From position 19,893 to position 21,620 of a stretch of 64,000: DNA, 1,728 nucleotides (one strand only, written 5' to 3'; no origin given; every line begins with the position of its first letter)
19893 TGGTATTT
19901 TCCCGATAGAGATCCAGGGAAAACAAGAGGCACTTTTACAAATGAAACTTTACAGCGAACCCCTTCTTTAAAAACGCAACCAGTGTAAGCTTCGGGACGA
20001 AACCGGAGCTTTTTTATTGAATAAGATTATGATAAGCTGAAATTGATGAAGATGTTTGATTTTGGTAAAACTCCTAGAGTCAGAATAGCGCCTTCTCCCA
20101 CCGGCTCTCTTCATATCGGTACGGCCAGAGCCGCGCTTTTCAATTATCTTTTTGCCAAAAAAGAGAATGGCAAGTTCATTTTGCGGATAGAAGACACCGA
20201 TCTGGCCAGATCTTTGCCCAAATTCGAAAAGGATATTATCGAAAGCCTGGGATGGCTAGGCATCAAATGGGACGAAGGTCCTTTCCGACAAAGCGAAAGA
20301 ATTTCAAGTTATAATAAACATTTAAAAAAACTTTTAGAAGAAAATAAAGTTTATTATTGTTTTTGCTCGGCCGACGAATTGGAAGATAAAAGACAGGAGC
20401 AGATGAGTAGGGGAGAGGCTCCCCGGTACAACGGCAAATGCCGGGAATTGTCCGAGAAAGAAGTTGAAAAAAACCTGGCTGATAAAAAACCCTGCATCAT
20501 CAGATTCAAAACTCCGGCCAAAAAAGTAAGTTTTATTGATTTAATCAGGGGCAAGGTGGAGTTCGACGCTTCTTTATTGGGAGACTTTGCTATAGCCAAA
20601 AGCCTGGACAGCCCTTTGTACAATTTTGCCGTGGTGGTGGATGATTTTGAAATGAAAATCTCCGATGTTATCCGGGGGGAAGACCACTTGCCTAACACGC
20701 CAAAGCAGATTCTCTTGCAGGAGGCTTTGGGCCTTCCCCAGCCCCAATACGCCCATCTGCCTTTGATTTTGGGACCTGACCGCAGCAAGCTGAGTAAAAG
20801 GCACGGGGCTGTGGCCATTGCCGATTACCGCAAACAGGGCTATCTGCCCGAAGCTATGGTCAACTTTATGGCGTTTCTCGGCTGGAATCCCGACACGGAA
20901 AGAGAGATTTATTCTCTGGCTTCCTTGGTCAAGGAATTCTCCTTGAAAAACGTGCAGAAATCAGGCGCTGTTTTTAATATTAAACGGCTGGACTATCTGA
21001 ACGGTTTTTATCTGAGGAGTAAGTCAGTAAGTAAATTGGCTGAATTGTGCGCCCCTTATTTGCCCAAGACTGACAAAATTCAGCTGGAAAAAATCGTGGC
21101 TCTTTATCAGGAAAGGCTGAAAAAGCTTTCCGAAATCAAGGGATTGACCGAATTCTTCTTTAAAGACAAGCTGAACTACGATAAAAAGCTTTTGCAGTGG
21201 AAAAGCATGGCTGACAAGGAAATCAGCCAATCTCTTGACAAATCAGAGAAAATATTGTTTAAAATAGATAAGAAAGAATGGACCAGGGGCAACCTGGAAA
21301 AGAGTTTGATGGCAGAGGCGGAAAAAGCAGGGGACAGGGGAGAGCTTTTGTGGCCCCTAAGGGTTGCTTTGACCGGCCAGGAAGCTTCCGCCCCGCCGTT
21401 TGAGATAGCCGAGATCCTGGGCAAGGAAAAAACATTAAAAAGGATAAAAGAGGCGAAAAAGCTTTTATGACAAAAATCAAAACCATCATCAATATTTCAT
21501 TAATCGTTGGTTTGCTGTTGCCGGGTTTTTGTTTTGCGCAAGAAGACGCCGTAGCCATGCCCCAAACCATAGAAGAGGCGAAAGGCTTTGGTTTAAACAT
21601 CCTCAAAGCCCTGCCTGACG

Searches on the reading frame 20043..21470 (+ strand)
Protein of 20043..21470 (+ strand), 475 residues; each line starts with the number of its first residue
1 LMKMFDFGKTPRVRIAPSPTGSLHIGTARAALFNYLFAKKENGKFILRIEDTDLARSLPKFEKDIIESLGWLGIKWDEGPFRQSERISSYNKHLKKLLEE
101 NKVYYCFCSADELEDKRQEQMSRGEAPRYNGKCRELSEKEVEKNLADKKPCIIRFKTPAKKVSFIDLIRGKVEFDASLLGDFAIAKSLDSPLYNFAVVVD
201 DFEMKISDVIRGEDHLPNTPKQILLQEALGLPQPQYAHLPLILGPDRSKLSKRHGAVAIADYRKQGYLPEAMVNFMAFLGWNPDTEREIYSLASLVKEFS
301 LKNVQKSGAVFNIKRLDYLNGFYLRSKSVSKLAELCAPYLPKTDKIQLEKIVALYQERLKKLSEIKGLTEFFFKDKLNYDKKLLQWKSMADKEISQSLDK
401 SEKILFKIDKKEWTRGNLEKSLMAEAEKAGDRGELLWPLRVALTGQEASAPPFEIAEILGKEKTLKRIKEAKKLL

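Call 64: search_protein_families(library=pfam, proteins=[window:20043-21470:+], max_evalue=0.00001)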
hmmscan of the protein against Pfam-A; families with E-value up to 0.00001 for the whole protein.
window:20043-21470:+ (475 aa): 2 families
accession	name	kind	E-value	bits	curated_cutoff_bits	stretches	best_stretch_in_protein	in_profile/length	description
PF00749.27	tRNA-synt_1c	-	1.3e-101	340.1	23.4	1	12-317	3-313/314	tRNA synthetases class I (E and Q), catalytic domain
PF19269.4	Anticodon_2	-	4.7e-28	98.8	23.6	1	331-471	1-140/141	Anticodon binding domain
